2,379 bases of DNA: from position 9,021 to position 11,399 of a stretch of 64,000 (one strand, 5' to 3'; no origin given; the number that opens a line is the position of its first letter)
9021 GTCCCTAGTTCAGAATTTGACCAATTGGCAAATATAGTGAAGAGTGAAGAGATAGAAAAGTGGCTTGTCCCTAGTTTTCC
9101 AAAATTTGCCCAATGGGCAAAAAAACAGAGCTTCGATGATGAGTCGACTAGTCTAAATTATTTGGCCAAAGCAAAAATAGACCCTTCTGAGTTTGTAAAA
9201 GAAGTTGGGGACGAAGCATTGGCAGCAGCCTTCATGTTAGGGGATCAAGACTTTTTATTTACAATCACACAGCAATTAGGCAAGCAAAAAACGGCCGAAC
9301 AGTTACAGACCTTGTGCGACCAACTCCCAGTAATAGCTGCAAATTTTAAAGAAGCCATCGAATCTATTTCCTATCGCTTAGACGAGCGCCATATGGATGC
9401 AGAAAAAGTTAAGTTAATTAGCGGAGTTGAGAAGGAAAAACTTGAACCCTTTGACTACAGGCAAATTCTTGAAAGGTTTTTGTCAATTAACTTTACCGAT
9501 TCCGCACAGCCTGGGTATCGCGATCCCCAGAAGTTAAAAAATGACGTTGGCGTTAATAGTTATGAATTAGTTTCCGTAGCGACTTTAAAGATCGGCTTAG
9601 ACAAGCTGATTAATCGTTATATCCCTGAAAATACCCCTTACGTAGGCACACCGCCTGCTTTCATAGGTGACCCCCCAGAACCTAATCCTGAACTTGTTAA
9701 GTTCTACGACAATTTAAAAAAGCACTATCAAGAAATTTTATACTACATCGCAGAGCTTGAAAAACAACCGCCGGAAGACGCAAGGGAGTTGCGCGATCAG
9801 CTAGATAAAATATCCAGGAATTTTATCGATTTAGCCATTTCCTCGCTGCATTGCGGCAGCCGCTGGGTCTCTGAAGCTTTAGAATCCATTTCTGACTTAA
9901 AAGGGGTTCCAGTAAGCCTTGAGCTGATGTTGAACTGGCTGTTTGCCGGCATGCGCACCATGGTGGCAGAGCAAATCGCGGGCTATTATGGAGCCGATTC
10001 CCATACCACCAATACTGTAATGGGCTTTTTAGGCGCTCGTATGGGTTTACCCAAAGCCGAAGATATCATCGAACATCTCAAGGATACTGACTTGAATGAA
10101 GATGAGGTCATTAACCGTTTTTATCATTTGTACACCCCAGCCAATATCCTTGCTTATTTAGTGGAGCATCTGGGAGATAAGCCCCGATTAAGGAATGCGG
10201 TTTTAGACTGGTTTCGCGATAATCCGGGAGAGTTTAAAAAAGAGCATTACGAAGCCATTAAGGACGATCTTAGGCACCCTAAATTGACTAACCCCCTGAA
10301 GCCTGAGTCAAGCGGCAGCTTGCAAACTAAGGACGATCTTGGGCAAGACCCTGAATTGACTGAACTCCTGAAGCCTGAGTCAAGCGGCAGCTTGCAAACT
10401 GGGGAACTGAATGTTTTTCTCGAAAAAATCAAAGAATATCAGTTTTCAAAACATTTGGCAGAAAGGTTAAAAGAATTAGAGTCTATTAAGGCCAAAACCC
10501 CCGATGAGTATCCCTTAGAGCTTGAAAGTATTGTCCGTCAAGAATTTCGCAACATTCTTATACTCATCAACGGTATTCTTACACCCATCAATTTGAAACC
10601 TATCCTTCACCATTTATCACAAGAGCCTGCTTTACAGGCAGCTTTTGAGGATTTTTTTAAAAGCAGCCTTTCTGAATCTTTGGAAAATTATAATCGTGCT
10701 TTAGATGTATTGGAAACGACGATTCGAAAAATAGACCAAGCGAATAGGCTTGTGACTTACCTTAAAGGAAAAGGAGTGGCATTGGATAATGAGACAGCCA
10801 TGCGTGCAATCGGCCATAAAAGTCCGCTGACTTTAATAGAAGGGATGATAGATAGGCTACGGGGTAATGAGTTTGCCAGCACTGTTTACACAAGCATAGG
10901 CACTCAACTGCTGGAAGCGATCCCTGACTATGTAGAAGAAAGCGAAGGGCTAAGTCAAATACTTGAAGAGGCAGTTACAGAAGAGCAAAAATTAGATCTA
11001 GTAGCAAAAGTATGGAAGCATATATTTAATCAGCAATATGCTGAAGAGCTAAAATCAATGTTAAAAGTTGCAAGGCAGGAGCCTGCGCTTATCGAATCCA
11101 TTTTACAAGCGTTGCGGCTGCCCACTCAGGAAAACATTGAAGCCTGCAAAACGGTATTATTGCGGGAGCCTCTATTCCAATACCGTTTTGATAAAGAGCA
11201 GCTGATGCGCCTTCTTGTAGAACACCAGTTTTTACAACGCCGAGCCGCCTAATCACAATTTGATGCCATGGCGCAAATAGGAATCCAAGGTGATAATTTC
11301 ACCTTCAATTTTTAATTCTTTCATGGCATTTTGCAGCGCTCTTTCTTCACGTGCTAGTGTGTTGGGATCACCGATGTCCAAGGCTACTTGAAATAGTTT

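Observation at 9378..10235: A conserved C-terminal module has invariant Cys and His motifs and no recognisable family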

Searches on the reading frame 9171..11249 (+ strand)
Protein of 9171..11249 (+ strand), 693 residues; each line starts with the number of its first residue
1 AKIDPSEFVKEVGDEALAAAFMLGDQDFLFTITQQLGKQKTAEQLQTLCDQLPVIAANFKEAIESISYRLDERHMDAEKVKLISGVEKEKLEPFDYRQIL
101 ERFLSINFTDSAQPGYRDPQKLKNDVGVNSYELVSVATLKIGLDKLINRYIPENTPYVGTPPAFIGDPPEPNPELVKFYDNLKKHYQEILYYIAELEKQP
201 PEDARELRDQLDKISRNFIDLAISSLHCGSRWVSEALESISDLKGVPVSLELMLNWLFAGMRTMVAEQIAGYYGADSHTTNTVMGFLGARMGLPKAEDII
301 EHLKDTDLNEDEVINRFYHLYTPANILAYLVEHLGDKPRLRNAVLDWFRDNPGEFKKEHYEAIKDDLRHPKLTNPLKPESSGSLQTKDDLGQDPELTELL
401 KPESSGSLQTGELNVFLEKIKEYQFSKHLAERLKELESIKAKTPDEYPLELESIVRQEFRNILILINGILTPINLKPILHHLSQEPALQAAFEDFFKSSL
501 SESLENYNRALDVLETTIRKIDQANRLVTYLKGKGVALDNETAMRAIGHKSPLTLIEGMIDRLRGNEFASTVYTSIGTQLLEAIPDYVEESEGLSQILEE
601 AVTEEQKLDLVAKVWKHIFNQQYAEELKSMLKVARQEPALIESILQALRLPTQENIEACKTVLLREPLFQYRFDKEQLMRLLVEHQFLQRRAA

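Call 20: find_related_loci(query=A1, collection=genome_contigs, flank=10000)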
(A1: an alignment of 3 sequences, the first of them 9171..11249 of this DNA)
Query A1 (693 aa) in genome_contigs; peptide patterns used: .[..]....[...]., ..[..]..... (x = any residue, [..] = any of these).
368 stretches matched a pattern, but none encodes a relative of the query by tblastn (E <= 1e-3).

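Call 26: search_protein_representatives(alignment_id=A1)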
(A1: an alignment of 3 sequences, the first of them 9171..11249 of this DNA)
Query: 3 sequences, 662 profile positions. Proteins with E-value up to 0.001 (for the whole library): 291; up to 1e-10: 184; up to 1e-30: 13. The best 150 are listed.
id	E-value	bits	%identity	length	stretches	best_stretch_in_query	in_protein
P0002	0.0e+00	1285.5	-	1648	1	1-662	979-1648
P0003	0.0e+00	1268.2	-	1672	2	1-662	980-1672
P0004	0.0e+00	1017.3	-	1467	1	1-660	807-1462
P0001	9.5e-298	1005.8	-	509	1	151-660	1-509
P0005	4.3e-139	481.6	-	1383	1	4-660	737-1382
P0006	2.9e-126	439.2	-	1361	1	18-659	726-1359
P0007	4.0e-123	428.8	-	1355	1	5-659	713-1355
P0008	6.9e-123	428.0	-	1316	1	5-658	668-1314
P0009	6.6e-51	190.2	-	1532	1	2-394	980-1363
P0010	7.3e-45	170.2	-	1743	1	18-548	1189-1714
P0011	1.2e-41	159.6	-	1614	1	63-391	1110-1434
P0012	1.3e-40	156.2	-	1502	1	17-548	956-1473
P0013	8.9e-38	146.8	-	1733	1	14-557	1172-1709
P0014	1.3e-29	119.8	-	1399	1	7-514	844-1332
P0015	4.7e-29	118.0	-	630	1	97-541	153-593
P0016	5.3e-29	117.8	-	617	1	93-365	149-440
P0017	2.7e-26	108.9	-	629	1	69-457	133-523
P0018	4.0e-25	105.0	-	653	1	93-541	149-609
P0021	3.9e-23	98.4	-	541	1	81-373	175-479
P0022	4.4e-23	98.2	-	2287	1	16-458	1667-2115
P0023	1.0e-22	97.0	-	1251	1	21-379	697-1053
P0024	1.3e-22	96.7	-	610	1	94-453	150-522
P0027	3.3e-22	95.4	-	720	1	93-453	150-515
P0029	2.9e-21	92.2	-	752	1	95-363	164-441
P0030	3.4e-21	92.0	-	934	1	10-365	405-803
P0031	4.0e-21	91.8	-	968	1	57-433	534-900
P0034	5.4e-21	91.3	-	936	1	100-380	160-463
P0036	2.6e-20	89.1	-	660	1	68-391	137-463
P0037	5.3e-20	88.1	-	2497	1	6-366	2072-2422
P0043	3.9e-19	85.2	-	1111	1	13-383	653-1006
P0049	1.3e-18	83.4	-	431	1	76-357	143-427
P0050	1.7e-18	83.1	-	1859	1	13-365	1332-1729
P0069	1.7e-17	79.8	-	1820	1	90-365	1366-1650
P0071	1.9e-17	79.6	-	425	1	93-363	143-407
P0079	6.3e-17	77.9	-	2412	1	81-418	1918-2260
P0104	2.1e-15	72.9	-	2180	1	19-379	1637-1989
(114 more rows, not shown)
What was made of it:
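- On Unnamed chlamydial Cys-His module family (defined here): 291 representatives in the exhaustive search (call 26).
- The shared core maps to gene 1 aa about 1073-1345 (call 26).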

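Call 28: search_protein_families(library=pfam, proteins=[P0015, P0016, P0017, P0018, P0024, P0021, P0029, P0034, P0049, P0071], max_evalue=0.01)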
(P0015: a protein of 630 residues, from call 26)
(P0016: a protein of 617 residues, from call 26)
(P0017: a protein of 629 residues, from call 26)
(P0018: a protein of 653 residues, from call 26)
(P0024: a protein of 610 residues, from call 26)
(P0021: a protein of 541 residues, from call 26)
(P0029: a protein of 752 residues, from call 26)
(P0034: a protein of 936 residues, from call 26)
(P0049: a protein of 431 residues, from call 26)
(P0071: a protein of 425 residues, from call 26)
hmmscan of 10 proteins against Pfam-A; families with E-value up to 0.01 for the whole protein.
P0015 (630 aa): 0 families

P0016 (617 aa): 0 families

P0017 (629 aa): 0 families

P0018 (653 aa): 0 families

P0024 (610 aa): 0 families

P0021 (541 aa): 0 families

P0029 (752 aa): 0 families

P0034 (936 aa): 0 families

P0049 (431 aa): 0 families

P0071 (425 aa): 0 families

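Call 30: list_cluster_members(proteins=[P0015, P0016, P0017, P0004, P0005, P0009, P0010, P0022, P0037, P0030])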
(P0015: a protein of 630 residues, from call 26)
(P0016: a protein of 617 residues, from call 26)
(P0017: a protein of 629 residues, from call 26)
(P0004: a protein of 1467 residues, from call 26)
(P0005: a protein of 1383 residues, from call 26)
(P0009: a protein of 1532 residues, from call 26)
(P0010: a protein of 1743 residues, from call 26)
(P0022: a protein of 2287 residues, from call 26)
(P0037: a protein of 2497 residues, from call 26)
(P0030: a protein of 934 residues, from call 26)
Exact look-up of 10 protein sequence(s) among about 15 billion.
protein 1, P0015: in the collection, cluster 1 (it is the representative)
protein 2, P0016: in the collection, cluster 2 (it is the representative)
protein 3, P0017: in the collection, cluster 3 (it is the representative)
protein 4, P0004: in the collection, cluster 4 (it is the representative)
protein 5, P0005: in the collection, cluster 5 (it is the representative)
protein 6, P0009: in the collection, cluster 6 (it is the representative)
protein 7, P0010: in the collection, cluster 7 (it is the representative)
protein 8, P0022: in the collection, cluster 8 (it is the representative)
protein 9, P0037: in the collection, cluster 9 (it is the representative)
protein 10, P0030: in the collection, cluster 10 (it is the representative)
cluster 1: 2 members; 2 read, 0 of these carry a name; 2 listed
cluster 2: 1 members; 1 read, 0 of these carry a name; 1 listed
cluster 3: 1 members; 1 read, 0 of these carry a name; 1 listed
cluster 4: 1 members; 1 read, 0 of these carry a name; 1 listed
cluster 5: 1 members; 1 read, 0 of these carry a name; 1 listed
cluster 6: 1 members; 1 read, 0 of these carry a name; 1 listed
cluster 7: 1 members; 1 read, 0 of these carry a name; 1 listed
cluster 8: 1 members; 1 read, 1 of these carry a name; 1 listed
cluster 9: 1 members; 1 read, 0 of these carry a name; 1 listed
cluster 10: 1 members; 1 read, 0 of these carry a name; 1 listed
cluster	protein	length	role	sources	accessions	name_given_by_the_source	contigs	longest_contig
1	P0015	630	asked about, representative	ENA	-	-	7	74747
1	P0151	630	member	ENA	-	-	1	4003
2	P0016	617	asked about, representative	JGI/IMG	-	-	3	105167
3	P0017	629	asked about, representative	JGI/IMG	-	-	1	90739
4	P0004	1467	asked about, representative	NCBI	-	-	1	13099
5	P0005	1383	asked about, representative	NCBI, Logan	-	-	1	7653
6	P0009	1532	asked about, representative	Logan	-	-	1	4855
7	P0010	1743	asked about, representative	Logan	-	-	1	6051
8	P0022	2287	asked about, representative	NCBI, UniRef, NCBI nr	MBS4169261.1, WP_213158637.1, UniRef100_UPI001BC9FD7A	ankyrin repeat domain-containing protein [Parachlamydia sp. AcF125] | ankyrin repeat domain-containing protein n=1 Tax=Parachlamydia sp. AcF125 TaxID=2795736 ...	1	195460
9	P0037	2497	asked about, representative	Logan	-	-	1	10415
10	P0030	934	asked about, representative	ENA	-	-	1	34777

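Call 55: search_protein_families(library=pfam, alignment_id=A4, max_evalue=0.001)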
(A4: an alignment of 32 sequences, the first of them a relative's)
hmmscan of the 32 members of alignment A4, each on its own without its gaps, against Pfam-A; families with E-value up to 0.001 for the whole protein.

A. member 1, P0037 (2497 aa): 5 families
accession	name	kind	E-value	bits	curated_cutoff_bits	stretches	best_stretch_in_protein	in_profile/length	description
PF12796.13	Ank_2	-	6.3e-16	59.1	27.3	1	1731-1807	11-84/90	Ankyrin repeats (3 copies)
PF13637.12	Ank_4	-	2.3e-12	47.3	22.7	1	1754-1803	1-50/50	Ankyrin repeats (many copies)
PF13857.12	Ank_5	-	5.1e-11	43.1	27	1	1736-1787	1-53/56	Ankyrin repeats (many copies)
PF00023.36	Ank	-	6.3e-10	39.2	21.1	0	1751-1780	3-32/33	Ankyrin repeat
PF13606.12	Ank_3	-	6.1e-09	35.7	22.3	0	1751-1777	3-29/30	Ankyrin repeat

B. families by the number of members that match (of 32 scanned): 9 families
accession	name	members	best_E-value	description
PF12796.13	Ank_2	24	6.2e-131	Ankyrin repeats (3 copies)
PF13637.12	Ank_4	24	5.3e-80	Ankyrin repeats (many copies)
PF00023.36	Ank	23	5.4e-91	Ankyrin repeat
PF13606.12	Ank_3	23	7.4e-74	Ankyrin repeat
PF13857.12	Ank_5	23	7.2e-64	Ankyrin repeats (many copies)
PF23745.1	ANK_LRRK2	10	2.1e-19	LRRK2 ANK repeat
PF24521.3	Ank_KRIT1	8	4.1e-18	KRIT1 ankyrin-repeats domain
PF24634.1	DUF7631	1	8e-05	Domain of unknown function (DUF7631)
PF24769.1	At2g29880_C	1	0.00066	At2g29880 C-terminal domain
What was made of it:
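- On Ankyrin-repeat effectors: It is met in 24/32 long relatives (call 55).
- Host-directed architecture: 24 of 32 long members carry N-terminal ankyrin repeats and no other Pfam domain (call 55). Repeated fusion to ankyrin repeats (24/32, call 55) and paralogue expansion point to host targets.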

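Call 81: list_cluster_members(proteins=[P0023, P0027, P0029, P0031, P0036, P0043, P0050, P0069, P0079, P0104])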
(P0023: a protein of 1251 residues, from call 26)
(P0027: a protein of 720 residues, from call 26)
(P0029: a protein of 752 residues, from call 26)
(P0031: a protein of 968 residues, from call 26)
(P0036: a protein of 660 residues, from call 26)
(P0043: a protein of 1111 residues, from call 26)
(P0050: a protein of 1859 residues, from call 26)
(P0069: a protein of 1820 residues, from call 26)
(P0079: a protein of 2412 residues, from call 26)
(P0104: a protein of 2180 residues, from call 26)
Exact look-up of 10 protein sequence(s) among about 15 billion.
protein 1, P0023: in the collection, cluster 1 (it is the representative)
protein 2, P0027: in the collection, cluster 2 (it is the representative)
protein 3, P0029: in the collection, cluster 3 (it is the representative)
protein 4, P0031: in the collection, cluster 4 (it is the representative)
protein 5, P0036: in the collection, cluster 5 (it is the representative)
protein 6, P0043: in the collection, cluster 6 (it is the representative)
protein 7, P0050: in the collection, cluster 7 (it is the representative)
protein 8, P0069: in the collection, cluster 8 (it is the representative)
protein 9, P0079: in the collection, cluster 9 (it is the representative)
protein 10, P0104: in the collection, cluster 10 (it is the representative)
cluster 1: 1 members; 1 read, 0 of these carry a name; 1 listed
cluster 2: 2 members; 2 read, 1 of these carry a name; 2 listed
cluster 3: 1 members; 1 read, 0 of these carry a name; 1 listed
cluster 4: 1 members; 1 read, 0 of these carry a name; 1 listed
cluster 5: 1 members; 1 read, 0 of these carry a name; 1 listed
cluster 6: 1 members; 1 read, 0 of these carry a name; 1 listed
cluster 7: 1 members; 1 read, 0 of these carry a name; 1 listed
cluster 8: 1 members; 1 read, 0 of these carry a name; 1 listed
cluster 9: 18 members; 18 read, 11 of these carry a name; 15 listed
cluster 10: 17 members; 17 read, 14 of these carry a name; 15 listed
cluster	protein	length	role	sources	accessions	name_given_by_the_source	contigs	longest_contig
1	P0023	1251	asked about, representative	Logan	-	-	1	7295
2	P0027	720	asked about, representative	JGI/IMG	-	hypothetical protein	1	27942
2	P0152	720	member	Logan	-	-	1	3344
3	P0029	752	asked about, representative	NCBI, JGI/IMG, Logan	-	-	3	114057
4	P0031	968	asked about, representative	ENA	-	-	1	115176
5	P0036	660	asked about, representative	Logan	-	-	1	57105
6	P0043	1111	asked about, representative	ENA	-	-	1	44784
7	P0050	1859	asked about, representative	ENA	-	-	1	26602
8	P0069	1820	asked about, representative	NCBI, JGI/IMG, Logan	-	-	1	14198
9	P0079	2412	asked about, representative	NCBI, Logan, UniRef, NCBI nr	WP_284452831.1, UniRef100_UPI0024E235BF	ankyrin repeat domain-containing protein [Parachlamydia acanthamoebae] | ankyrin repeat domain-containing protein n=1 Tax=Parachlamydia acanthamoebae TaxID=83552 ...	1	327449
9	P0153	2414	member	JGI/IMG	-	ankyrin repeat protein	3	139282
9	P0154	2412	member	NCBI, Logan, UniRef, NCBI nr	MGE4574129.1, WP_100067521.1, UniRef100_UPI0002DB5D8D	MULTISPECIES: ankyrin repeat domain-containing protein [Parachlamydia] | ankyrin repeat domain-containing protein n=1 Tax=Parachlamydia TaxID=83551 ... | ankyrin repeat domain-containing protein [Parachlamydia acanthamoebae]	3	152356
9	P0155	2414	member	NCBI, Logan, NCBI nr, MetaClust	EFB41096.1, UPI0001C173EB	hypothetical protein pah_c050o055 [Parachlamydia acanthamoebae str. Hall's coccus] | status=active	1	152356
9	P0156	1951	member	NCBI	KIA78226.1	hypothetical protein DB43_EK00010, partial [Parachlamydia acanthamoebae]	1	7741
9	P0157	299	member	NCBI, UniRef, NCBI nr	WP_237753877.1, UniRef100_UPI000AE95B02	hypothetical protein [Parachlamydia acanthamoebae] | hypothetical protein n=1 Tax=Parachlamydia acanthamoebae TaxID=83552 RepID=UPI000AE95B02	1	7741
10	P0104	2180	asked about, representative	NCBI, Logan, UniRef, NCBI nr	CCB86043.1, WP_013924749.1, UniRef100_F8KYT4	putative uncharacterized protein [Parachlamydia acanthamoebae UV-7] | Uncharacterized protein n=1 Tax=Parachlamydia acanthamoebae (strain UV7) TaxID=765952 ... | ankyrin repeat domain-containing protein [Parachlamydia acanthamoebae]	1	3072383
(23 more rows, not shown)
